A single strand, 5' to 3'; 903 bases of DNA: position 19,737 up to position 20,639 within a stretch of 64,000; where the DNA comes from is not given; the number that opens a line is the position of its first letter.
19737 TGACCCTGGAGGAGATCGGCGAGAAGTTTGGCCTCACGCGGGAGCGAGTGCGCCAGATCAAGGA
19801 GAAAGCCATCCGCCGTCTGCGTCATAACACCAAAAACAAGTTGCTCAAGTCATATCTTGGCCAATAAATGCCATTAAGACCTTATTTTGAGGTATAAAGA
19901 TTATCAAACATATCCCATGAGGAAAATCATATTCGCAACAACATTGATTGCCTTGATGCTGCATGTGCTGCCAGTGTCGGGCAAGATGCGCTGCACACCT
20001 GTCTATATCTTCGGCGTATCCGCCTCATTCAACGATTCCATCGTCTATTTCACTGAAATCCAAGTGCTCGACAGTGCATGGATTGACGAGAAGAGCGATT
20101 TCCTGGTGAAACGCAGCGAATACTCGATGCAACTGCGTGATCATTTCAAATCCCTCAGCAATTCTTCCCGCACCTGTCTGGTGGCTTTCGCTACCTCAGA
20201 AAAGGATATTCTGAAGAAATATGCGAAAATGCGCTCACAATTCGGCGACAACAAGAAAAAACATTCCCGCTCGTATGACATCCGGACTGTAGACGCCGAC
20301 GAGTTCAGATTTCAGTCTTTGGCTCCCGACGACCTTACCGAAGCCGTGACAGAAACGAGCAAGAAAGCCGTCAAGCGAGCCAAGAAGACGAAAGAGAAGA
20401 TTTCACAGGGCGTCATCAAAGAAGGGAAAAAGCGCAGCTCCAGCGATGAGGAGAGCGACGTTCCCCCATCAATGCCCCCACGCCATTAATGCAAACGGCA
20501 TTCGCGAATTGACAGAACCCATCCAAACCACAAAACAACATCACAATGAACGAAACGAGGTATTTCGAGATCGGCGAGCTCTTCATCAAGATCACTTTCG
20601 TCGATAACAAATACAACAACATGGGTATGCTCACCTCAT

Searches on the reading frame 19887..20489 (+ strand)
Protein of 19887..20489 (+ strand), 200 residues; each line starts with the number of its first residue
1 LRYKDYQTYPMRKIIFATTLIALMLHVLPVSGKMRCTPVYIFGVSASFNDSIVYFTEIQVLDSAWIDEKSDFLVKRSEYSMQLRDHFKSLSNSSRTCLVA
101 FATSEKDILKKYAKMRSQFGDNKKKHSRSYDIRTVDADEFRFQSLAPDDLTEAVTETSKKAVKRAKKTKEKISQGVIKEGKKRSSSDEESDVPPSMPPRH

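Call 3: search_protein_families(library=pfam, proteins=[window:19887-20489:+], max_evalue=0.1)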
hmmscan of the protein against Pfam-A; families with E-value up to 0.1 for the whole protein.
window:19887-20489:+ (200 aa): 2 families
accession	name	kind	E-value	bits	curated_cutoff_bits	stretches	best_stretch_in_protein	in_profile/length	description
PF05267.17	DUF725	-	0.068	13.6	22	0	77-172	7-105/121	Protein of unknown function (DUF725)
PF21998.2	FERM_C1_MyoVII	-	0.074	13.7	27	0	119-156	52-89/97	Myosin-X FERM PH domain-like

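Call 4: search_protein_families(library=ncbifam, proteins=[window:19887-20489:+], max_evalue=0.1)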
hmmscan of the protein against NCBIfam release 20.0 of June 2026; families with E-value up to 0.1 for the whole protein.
window:19887-20489:+ (200 aa): 0 families

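Call 68: search_protein_families(library=padloc, proteins=[window:19917-20489:+], max_evalue=0.01)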
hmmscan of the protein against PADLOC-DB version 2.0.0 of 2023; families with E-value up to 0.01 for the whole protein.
window:19917-20489:+ (190 aa): 0 families

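Call 73: search_protein_families(library=pfam, alignment_id=A6, max_evalue=0.01)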
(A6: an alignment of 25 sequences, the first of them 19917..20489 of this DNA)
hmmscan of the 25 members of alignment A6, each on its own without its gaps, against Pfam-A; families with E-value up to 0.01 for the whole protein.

A. member 1, window:19917-20489:+ (190 aa): 0 families

B. families by the number of members that match (of 25 scanned): 1 family
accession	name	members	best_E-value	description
PF03834.20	Rad10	1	0.00012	Binding domain of DNA repair protein Ercc1 (rad10/Swi10)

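Call 74: search_solved_structures(query=A6, max_evalue=1)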
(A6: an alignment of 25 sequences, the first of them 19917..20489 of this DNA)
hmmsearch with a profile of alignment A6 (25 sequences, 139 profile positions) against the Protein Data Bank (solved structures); distinct sequences matched with E-value up to 1: 0.
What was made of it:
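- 19917..20489 (+): Conserved upstream gene for a small secreted protein of unknown function. It has a Sec-type signal peptide with an AxA-like cleavage site and a conserved domain of about 110 aa. It is a likely operon member, but its role is unknown. No Pfam or PDB match (calls 3, 73, 74).
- Tried and rejected: It has no Pfam or PDB match (calls 3, 73, 74), so its role remains open.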
